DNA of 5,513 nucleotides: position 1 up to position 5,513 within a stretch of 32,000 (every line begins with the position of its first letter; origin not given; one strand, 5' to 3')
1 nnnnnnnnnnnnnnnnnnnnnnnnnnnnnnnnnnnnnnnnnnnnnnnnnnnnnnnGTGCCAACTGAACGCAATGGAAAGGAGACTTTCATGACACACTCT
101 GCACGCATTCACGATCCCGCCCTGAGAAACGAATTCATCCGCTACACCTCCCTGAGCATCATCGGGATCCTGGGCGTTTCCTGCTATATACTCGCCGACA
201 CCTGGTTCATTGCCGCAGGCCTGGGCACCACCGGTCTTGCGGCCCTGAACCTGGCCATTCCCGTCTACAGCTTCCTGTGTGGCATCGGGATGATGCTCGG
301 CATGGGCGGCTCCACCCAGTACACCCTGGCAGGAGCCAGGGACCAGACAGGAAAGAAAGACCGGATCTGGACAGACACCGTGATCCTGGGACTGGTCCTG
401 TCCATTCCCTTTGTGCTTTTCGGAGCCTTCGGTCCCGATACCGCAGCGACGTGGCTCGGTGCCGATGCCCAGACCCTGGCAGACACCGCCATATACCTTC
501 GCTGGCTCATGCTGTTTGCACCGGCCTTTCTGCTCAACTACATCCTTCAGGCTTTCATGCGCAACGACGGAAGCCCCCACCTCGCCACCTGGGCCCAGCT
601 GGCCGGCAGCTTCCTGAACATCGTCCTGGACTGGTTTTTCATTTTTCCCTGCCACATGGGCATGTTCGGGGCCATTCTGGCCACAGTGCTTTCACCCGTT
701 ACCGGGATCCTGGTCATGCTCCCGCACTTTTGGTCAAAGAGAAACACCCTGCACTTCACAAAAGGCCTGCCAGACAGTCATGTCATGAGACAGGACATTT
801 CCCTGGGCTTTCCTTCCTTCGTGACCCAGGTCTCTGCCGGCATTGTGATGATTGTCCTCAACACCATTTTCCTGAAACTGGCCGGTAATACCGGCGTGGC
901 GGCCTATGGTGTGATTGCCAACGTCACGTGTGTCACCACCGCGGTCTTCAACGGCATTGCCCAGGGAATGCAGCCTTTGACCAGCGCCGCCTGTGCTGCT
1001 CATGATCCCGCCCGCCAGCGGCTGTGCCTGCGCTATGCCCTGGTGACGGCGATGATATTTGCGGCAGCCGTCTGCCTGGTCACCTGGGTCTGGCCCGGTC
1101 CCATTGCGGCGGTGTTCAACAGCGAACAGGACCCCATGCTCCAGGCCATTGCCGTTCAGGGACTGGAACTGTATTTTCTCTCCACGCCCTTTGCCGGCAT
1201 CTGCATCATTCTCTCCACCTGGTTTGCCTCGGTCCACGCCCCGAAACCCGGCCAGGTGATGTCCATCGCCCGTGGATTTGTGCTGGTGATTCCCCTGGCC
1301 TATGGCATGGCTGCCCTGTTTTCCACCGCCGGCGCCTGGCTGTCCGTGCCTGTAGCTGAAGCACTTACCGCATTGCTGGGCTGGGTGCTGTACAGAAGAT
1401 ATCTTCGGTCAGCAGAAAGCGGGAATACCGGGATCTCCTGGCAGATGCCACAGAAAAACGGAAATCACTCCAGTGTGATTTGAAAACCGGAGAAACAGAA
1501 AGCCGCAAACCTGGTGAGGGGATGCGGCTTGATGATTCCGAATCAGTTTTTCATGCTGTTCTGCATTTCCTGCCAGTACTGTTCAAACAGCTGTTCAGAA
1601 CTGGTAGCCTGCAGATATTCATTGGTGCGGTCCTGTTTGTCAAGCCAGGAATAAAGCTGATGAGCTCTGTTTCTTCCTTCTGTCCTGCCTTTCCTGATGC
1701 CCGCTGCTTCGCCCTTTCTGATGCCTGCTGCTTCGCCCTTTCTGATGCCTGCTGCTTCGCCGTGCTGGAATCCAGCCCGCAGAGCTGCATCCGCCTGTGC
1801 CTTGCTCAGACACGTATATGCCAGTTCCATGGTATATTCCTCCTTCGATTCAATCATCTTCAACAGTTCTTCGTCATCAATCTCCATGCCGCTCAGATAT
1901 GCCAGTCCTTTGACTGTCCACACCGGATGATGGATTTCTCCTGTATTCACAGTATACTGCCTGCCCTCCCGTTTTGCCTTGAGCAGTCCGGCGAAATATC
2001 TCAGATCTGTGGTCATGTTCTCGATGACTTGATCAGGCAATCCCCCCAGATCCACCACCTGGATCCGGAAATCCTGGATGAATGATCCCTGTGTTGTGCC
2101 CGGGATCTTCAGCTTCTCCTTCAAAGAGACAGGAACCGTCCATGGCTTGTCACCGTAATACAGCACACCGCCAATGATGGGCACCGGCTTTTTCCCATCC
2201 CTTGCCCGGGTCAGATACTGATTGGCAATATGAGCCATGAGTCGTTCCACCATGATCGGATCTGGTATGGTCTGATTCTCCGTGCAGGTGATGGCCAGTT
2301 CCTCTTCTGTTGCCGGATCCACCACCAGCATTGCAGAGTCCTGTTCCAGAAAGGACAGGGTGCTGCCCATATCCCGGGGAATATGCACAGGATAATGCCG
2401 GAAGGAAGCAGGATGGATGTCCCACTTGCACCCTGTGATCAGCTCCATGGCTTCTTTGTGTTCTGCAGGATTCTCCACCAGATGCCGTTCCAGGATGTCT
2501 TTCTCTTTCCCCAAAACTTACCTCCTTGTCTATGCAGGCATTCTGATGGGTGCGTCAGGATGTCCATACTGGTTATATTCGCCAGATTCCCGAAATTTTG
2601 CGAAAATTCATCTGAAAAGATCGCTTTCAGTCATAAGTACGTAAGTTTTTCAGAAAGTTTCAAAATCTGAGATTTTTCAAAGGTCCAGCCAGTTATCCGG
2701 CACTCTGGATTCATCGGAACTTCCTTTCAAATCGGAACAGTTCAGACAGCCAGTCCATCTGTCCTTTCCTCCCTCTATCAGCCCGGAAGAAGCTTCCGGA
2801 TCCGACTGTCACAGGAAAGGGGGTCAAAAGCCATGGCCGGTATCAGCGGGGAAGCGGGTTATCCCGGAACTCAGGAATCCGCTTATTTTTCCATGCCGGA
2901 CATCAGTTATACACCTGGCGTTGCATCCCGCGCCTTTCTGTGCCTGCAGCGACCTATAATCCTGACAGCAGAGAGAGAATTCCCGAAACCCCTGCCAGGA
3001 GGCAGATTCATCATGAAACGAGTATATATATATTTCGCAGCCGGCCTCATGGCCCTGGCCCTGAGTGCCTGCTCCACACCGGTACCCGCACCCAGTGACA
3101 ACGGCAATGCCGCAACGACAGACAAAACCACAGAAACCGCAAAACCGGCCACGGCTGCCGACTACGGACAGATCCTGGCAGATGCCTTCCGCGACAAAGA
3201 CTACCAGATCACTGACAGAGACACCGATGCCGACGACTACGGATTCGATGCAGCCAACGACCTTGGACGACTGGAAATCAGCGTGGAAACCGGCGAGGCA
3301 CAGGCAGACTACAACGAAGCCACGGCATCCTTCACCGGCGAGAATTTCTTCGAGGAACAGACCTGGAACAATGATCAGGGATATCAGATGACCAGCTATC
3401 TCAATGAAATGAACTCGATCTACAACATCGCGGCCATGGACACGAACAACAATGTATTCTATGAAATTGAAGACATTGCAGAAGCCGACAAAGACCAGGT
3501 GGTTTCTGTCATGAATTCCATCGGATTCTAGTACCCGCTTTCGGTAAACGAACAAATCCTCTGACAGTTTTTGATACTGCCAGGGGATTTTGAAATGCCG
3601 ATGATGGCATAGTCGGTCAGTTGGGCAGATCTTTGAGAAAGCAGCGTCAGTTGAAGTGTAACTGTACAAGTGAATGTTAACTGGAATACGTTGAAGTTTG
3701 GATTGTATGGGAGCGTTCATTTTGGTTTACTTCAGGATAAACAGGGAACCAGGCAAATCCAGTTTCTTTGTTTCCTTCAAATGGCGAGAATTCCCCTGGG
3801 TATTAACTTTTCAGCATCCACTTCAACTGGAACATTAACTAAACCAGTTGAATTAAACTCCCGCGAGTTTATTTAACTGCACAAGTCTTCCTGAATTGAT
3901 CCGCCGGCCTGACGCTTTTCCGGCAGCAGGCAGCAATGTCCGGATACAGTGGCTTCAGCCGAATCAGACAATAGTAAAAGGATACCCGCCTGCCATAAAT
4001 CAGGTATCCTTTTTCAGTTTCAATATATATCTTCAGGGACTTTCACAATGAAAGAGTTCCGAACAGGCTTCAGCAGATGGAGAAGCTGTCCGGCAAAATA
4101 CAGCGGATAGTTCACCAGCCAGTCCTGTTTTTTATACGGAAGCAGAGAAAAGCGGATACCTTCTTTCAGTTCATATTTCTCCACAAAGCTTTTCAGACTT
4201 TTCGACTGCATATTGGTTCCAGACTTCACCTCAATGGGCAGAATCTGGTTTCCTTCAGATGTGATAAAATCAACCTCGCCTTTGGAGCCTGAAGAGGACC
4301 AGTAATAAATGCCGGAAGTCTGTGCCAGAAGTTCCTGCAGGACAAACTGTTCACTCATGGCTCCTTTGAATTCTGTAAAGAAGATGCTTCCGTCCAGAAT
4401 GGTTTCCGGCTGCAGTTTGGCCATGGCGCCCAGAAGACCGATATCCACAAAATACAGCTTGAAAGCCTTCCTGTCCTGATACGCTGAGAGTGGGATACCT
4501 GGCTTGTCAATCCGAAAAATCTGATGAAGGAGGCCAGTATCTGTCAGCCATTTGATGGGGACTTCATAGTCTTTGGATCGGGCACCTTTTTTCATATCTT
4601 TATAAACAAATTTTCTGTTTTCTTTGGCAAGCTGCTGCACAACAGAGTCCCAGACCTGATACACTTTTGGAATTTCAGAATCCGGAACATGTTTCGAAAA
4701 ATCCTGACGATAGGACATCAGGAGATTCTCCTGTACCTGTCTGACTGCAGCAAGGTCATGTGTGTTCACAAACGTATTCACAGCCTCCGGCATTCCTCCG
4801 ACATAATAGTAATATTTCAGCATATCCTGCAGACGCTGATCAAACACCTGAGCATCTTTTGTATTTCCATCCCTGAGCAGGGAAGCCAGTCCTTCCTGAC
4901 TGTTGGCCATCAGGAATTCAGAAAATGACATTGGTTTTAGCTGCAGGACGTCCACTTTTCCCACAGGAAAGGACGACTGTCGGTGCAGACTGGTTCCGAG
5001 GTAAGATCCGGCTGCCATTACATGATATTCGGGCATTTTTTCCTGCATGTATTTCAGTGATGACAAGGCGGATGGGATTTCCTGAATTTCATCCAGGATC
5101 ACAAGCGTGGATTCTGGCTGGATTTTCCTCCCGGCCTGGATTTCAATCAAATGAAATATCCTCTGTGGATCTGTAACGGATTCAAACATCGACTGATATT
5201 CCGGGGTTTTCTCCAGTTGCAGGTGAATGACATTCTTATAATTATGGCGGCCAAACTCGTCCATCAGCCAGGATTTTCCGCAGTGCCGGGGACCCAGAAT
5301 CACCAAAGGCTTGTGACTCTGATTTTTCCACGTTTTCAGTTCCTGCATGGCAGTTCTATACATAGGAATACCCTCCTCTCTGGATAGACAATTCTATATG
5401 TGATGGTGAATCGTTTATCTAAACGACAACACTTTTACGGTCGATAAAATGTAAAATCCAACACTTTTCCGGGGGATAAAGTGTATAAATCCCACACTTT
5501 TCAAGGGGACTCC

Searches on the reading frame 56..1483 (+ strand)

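Call 83: search_protein_families(library=pfam, proteins=[window:56-1483:+], max_evalue=0.00001)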
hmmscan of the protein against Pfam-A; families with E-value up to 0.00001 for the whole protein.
window:56-1483:+ (475 aa): 1 family
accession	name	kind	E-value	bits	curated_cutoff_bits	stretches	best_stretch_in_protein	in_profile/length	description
PF01554.23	MatE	-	7.7e-35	120.4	24.9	2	253-416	1-160/161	MatE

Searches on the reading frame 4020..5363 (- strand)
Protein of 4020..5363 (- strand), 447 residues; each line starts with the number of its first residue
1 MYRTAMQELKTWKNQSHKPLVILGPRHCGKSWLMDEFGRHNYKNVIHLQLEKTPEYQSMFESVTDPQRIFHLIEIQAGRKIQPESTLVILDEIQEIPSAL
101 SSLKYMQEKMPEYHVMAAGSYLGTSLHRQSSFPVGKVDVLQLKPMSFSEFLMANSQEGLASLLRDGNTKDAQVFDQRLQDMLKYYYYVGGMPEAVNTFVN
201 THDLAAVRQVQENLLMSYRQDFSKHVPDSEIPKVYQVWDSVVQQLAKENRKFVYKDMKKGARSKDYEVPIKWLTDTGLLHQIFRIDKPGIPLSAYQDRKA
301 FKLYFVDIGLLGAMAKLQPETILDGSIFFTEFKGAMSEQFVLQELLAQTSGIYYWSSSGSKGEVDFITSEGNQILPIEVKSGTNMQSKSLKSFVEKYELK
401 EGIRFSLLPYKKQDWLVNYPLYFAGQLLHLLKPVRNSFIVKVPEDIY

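Call 83: search_protein_families(library=pfam, proteins=[window:4020-5363:-], max_evalue=0.00001)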
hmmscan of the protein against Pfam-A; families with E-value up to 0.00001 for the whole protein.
window:4020-5363:- (447 aa): 2 families
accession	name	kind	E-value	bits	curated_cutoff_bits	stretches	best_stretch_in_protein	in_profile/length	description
PF13635.12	DUF4143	-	2.4e-38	131.8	28.1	1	220-382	2-160/160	Domain of unknown function (DUF4143)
PF13173.12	AAA_14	-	1.5e-24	86.9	27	1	17-151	2-129/129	AAA domain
